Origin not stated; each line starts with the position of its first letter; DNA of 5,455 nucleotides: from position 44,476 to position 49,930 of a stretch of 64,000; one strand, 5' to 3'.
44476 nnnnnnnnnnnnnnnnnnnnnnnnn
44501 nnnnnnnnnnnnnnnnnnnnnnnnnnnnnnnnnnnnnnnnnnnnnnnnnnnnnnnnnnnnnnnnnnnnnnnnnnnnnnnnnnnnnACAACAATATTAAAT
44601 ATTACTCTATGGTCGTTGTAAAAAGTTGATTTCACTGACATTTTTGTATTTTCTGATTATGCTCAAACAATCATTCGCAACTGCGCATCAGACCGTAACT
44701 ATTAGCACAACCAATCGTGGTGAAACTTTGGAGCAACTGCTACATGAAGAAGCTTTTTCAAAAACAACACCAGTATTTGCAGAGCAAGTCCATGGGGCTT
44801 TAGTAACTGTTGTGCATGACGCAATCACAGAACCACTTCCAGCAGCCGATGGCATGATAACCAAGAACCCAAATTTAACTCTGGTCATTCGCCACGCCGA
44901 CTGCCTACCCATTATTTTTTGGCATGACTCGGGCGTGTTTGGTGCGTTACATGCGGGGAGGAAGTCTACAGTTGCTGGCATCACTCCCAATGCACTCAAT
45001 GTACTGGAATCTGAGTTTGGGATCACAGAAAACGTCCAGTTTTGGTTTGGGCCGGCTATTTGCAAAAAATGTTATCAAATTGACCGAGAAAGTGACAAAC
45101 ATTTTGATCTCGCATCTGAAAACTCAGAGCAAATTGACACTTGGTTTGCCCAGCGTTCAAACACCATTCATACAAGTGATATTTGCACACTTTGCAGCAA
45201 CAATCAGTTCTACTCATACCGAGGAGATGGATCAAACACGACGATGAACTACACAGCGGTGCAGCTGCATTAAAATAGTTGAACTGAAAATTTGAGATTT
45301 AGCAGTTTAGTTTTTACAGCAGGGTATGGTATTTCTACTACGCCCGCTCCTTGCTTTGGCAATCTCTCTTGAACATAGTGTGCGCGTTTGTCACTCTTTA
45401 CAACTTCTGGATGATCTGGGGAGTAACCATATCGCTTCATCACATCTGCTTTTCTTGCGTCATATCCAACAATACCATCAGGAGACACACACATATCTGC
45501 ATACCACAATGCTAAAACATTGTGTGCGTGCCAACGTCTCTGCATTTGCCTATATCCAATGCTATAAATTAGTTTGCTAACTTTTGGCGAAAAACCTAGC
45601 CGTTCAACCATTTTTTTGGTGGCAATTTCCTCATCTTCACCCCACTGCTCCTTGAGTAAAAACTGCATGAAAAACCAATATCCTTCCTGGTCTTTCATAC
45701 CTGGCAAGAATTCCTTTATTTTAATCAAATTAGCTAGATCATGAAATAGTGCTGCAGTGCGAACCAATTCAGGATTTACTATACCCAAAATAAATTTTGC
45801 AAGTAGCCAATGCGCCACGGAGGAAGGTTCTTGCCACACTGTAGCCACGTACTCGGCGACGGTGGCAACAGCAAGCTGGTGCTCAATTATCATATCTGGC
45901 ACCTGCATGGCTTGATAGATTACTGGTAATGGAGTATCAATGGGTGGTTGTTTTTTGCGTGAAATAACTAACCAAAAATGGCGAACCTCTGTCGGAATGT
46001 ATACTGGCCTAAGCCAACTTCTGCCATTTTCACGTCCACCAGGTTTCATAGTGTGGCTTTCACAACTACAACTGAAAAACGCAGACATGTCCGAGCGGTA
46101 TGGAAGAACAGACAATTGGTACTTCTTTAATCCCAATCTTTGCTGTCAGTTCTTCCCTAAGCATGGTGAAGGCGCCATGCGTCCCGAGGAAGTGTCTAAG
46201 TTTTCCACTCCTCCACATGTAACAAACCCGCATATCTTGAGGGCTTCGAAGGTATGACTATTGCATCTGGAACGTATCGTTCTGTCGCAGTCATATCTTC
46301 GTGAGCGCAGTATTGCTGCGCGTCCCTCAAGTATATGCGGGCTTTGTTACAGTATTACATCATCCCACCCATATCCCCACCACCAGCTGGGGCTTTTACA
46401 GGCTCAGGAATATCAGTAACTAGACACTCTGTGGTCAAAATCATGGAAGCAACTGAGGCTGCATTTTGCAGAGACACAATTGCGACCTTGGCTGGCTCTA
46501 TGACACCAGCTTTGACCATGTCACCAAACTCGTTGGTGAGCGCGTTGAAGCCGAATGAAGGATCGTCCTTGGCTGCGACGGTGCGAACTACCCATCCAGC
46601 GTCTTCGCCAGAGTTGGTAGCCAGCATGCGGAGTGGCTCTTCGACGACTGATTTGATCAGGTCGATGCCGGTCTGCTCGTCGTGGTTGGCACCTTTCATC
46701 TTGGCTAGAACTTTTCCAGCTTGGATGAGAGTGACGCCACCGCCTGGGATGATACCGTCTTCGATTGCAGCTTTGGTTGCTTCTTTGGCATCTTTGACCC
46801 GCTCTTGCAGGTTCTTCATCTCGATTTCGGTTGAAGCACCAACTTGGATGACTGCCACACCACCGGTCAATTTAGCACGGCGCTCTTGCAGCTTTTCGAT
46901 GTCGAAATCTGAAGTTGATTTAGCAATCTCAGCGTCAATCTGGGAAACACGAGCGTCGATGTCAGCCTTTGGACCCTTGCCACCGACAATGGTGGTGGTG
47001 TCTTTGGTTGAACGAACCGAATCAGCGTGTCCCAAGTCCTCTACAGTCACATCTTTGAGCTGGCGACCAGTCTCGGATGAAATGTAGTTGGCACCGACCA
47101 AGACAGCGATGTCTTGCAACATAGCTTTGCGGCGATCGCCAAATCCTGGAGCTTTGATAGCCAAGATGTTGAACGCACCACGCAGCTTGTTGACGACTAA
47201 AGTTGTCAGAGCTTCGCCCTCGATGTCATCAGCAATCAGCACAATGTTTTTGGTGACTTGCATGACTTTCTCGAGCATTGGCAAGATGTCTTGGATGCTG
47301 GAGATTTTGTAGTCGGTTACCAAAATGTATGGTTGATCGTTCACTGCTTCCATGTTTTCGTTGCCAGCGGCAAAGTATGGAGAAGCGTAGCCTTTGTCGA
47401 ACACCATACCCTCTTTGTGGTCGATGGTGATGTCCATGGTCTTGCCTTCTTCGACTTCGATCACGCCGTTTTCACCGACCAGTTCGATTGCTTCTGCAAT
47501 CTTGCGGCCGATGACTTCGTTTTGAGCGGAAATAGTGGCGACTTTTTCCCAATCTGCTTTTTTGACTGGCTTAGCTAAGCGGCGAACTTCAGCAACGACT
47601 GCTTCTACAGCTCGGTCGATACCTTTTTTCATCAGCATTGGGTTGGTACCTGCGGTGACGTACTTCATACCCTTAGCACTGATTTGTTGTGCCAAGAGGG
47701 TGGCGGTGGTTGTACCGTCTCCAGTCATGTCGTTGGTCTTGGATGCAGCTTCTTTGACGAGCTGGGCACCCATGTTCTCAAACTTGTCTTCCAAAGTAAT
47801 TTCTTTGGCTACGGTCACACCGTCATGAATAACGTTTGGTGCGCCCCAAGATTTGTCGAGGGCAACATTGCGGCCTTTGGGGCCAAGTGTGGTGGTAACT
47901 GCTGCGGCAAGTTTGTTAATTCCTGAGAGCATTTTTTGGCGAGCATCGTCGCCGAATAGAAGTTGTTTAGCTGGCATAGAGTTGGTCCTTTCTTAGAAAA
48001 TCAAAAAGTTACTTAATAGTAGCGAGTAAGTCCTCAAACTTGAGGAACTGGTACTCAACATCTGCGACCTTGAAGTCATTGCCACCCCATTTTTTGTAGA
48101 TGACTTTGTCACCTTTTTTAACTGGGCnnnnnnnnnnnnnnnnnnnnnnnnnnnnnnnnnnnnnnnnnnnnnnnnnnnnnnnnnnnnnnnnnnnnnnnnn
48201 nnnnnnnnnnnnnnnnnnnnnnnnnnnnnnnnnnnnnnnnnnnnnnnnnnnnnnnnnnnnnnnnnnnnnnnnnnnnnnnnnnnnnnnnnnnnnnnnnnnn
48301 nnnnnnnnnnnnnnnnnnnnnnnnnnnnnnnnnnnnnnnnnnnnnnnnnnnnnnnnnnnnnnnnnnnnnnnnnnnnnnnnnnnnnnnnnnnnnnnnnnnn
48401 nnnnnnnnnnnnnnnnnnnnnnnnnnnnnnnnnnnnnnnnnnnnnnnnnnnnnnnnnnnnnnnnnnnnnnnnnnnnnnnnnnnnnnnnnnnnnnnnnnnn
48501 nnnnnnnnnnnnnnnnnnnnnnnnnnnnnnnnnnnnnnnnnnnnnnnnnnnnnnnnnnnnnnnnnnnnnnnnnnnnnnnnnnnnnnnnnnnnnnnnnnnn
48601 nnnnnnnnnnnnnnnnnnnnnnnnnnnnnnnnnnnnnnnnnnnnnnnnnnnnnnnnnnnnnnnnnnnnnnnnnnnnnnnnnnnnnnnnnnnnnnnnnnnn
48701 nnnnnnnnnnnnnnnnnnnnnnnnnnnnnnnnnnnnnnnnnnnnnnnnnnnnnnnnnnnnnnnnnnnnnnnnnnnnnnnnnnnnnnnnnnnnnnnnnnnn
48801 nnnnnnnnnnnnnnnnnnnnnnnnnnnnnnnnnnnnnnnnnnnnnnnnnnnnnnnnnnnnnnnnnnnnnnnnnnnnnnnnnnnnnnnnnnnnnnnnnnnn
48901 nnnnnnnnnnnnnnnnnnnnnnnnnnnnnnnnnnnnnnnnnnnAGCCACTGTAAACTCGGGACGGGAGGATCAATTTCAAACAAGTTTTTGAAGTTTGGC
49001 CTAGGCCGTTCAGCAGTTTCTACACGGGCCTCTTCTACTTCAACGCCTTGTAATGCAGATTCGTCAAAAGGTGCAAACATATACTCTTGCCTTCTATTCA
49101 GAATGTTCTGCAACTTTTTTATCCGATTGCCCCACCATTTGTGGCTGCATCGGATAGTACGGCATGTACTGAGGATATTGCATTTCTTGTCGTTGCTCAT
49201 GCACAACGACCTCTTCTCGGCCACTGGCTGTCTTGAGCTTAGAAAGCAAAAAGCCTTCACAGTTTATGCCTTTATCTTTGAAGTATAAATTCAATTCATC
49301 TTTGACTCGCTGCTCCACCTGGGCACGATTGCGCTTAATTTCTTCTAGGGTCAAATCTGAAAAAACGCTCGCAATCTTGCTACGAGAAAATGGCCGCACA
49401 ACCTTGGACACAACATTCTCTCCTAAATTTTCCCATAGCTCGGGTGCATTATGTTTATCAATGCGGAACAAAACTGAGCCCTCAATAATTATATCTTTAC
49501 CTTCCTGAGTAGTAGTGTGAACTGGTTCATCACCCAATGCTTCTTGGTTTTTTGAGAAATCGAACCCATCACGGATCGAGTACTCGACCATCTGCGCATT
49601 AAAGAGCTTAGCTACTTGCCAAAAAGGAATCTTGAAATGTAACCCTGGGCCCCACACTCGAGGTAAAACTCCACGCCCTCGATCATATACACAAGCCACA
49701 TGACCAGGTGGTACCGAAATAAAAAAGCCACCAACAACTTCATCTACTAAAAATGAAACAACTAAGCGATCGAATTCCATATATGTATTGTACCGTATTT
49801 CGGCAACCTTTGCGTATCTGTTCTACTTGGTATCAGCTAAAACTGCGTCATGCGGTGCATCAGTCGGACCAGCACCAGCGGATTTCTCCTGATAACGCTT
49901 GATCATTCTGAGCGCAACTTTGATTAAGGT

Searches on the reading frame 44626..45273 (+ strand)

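Call 14: search_protein_families(library=pfam, proteins=[window:44626-45273:+], max_evalue=0.001)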
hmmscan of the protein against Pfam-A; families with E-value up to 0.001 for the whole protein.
window:44626-45273:+ (215 aa): 1 family
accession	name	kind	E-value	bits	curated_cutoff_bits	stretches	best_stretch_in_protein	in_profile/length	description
PF02578.20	Cu-oxidase_4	-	1e-36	127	22.9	1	40-205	37-230/238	Multi-copper polyphenol oxidoreductase laccase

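Call 17: search_protein_families(library=ncbifam, proteins=[window:44626-45273:+], max_evalue=0.00001)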
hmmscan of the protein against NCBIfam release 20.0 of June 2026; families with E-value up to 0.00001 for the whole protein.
window:44626-45273:+ (215 aa): 2 families
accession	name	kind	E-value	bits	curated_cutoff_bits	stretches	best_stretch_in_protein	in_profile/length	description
TIGR00726.1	TIGR00726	equivalog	1.1e-33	116.4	141.15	1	33-212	24-220/223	peptidoglycan editing factor PgeF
NF007998.1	PRK10723.1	equivalog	2.1e-17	63.5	369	1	36-164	51-176/243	purine nucleoside phosphorylase YfiH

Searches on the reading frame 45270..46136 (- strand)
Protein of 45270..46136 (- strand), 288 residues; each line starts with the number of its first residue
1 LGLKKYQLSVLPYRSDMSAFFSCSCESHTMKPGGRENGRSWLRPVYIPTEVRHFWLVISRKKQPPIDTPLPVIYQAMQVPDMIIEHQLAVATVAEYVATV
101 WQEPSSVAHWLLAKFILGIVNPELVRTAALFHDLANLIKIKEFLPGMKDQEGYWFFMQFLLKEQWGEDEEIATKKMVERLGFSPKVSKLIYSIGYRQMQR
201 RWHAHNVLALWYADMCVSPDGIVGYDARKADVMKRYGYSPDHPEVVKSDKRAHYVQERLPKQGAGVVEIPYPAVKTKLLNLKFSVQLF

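Call 14: search_protein_families(library=pfam, proteins=[window:45270-46136:-], max_evalue=0.001)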
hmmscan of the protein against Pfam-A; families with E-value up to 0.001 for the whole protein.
window:45270-46136:- (288 aa): 1 family
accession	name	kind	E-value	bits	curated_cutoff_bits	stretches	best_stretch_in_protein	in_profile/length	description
PF01966.28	HD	-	6.9e-05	23.6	22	1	84-190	2-82/116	HD domain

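Call 17: search_protein_families(library=ncbifam, proteins=[window:45270-46136:-], max_evalue=0.00001)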
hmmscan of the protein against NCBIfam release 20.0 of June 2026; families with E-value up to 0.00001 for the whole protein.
window:45270-46136:- (288 aa): 0 families

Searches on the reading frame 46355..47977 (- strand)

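Call 14: search_protein_families(library=pfam, proteins=[window:46355-47977:-], max_evalue=0.001)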
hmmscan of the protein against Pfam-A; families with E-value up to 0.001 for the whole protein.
window:46355-47977:- (540 aa): 1 family
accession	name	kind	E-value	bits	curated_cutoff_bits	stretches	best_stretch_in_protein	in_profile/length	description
PF00118.29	Cpn60_TCP1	-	2.2e-68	231.6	34.3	1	23-522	1-488/490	TCP-1/cpn60 chaperonin family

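Call 17: search_protein_families(library=ncbifam, proteins=[window:46355-47977:-], max_evalue=0.00001)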
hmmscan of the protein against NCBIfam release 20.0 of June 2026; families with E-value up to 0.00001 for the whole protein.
window:46355-47977:- (540 aa): 18 families
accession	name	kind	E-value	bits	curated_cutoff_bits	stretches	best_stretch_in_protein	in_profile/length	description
NF000592.1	PRK00013.1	subfamily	1.2e-217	723.6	397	1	3-524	1-524/524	chaperonin GroEL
TIGR02348.1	GroEL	equivalog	4.3e-214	711.8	582.1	1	3-525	1-525/526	chaperonin GroEL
NF009488.0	PRK12850.1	subfamily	4e-213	708.8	475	1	1-534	1-535/544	chaperonin GroEL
NF009489.0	PRK12851.1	subfamily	1.3e-211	703.6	464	1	1-529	1-530/541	chaperonin GroEL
NF009487.0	PRK12849.1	subfamily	1.2e-210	700.4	352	1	3-539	2-540/543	chaperonin GroEL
NF010704.0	PRK14104.1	subfamily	7.2e-188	625.3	1041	1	1-539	1-544/546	chaperonin GroEL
NF038369.1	GroEL3_Chlamy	exception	2e-71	241.2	600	1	6-518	6-504/506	variant chaperonin GroEL3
NF038370.1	GroEL2_Chlamy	exception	7.1e-52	176.7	600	1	16-519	15-518/533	variant chaperonin GroEL2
NF041082.2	thermosome_alpha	equivalog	2.4e-25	89.4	450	2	8-186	14-190/519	thermosome subunit alpha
NF041083.2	thermosome_beta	equivalog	2.8e-24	86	400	2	8-169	14-170/520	thermosome subunit beta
TIGR02339.1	thermosome_arch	subfamily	7.3e-24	84.4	671.1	2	8-161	13-161/521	thermosome subunit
TIGR02345.1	chap_CCT_eta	equivalog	1.6e-17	63.1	669.2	2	20-152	27-156/523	T-complex protein 1 subunit eta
TIGR02347.1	chap_CCT_zeta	equivalog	1.1e-16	60.5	587.15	2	16-161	21-161/531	T-complex protein 1 subunit zeta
TIGR02344.1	chap_CCT_gamma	equivalog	5.9e-13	48.2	553.45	2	14-159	19-158/526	T-complex protein 1 subunit gamma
TIGR02343.1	chap_CCT_epsi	equivalog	5.1e-12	45.2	710.5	1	6-162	22-174/532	T-complex protein 1 subunit epsilon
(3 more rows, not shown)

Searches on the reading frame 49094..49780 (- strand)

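Call 28: search_protein_families(library=pfam, proteins=[window:49094-49780:-], max_evalue=0.001)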
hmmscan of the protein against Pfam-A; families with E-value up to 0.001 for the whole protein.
window:49094-49780:- (228 aa): 1 family
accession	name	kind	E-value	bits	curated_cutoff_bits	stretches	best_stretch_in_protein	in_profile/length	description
PF01145.31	Band_7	-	3.7e-26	92.7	23.6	1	22-201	2-164/176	SPFH domain / Band 7 family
